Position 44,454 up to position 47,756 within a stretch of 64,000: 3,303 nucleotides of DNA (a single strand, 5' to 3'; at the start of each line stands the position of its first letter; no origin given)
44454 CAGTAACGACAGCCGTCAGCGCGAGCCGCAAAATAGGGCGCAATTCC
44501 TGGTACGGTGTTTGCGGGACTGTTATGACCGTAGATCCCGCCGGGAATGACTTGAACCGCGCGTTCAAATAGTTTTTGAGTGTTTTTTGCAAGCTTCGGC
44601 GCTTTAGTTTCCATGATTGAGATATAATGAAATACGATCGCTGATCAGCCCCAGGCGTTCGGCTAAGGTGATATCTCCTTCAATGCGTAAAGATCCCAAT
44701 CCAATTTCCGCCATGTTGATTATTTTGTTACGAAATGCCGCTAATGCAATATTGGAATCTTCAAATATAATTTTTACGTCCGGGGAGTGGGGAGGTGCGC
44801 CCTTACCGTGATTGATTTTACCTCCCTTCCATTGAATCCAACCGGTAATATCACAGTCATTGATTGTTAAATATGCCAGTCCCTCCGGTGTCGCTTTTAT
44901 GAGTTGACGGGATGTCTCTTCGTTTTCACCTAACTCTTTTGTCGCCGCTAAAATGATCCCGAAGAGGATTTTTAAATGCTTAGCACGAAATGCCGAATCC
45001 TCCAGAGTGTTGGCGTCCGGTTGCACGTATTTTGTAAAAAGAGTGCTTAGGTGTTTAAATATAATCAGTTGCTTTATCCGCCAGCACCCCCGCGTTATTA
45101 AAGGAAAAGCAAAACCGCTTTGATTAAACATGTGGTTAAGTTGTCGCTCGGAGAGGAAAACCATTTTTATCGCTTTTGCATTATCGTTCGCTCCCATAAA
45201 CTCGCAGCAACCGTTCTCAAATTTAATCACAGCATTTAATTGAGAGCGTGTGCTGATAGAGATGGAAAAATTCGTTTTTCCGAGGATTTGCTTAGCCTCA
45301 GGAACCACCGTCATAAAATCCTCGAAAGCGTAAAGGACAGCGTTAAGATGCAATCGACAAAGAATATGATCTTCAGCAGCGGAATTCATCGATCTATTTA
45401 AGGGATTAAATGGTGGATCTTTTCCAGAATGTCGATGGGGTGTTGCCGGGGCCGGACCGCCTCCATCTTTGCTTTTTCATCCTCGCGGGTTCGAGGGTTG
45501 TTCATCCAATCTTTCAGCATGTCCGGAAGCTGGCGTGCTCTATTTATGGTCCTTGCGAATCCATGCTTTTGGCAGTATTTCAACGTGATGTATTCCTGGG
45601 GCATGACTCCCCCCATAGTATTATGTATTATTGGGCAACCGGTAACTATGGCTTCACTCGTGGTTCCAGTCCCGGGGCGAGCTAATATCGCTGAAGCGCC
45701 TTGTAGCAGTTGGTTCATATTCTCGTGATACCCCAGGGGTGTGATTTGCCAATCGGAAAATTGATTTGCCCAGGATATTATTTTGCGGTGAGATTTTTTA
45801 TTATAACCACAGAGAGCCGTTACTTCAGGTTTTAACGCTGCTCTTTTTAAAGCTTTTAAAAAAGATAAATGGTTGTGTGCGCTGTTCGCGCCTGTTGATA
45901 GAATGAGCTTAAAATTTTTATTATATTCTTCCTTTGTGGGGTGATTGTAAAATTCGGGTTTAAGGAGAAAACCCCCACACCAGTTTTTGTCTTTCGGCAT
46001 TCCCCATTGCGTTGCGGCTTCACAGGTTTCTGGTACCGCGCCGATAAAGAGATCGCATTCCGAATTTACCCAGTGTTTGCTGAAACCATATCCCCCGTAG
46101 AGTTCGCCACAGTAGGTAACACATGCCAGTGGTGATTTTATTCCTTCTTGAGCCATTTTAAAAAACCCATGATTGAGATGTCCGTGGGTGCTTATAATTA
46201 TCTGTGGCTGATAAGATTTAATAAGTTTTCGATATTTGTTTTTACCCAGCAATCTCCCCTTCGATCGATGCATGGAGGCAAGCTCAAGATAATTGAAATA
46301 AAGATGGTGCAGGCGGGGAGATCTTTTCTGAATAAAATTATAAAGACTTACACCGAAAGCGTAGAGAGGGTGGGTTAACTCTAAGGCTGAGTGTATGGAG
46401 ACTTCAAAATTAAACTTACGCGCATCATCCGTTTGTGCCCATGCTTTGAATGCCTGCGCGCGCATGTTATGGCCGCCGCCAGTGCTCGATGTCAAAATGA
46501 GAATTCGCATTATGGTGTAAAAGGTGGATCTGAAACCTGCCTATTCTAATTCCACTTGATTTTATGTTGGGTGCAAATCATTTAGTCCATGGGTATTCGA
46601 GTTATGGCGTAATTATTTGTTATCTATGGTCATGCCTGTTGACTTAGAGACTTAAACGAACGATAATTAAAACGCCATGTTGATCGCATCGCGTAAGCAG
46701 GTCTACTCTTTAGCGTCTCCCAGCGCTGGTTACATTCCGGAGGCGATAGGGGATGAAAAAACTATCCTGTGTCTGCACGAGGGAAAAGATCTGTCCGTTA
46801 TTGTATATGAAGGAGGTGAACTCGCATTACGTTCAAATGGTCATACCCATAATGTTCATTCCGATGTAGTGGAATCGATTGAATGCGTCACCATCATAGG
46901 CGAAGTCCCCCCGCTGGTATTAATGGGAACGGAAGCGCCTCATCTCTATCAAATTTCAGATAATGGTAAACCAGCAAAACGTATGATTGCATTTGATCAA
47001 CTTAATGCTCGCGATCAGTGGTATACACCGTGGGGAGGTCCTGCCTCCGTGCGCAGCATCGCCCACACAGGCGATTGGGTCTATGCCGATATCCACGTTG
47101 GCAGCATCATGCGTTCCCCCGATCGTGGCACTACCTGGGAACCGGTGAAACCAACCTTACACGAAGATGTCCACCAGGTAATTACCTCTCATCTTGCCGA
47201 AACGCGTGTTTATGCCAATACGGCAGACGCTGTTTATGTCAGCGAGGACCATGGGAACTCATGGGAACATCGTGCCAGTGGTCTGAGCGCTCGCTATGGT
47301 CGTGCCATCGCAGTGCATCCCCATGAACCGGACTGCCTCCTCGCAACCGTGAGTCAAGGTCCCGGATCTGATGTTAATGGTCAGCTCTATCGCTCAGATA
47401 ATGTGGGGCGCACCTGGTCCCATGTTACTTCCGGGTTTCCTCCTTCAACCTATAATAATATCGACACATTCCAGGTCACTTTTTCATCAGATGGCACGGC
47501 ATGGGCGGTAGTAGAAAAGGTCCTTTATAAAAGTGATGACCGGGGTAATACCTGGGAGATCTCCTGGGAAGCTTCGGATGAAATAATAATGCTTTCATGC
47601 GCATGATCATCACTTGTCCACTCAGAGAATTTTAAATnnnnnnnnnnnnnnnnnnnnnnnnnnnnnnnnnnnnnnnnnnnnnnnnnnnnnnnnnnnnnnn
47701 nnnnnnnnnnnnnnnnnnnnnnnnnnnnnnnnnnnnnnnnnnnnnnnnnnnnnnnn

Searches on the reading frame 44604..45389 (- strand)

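Call 26: search_protein_families(library=pfam, max_evalue=0.001, proteins=[window:44604-45389:-])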
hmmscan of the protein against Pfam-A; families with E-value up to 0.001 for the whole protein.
window:44604-45389:- (261 aa): 1 family
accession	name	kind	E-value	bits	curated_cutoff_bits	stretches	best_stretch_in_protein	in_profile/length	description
PF02036.22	SCP2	-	0.00023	21.9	21.3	0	152-246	3-96/101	SCP-2 sterol transfer family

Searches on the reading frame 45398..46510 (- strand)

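Call 26: search_protein_families(library=pfam, max_evalue=0.001, proteins=[window:45398-46510:-])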
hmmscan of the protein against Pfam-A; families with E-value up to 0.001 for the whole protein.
window:45398-46510:- (370 aa): 2 families
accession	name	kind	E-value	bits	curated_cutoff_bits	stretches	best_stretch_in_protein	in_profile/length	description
PF04101.22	Glyco_tran_28_C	-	5.6e-06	26.9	22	1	218-296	19-96/166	Glycosyltransferase family 28 C-terminal domain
PF06925.17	MGDG_synth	-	5.8e-06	26.9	25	1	14-174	1-160/169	Monogalactosyldiacylglycerol (MGDG) synthase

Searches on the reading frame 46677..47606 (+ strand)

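Call 26: search_protein_families(library=pfam, max_evalue=0.001, proteins=[window:46677-47606:+])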
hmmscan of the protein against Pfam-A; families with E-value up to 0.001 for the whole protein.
window:46677-47606:+ (309 aa): 3 families
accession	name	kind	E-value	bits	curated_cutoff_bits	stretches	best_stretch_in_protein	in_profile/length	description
PF15902.12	Sortilin-Vps10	-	7.7e-17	61.6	33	1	143-252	2-114/446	Sortilin, neurotensin receptor 3,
PF15899.11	BNR_6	-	6.3e-10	38.6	27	0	283-294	1-12/14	BNR-Asp box repeat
PF02012.26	BNR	-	0.00013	21.8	27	0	187-197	1-11/12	BNR/Asp-box repeat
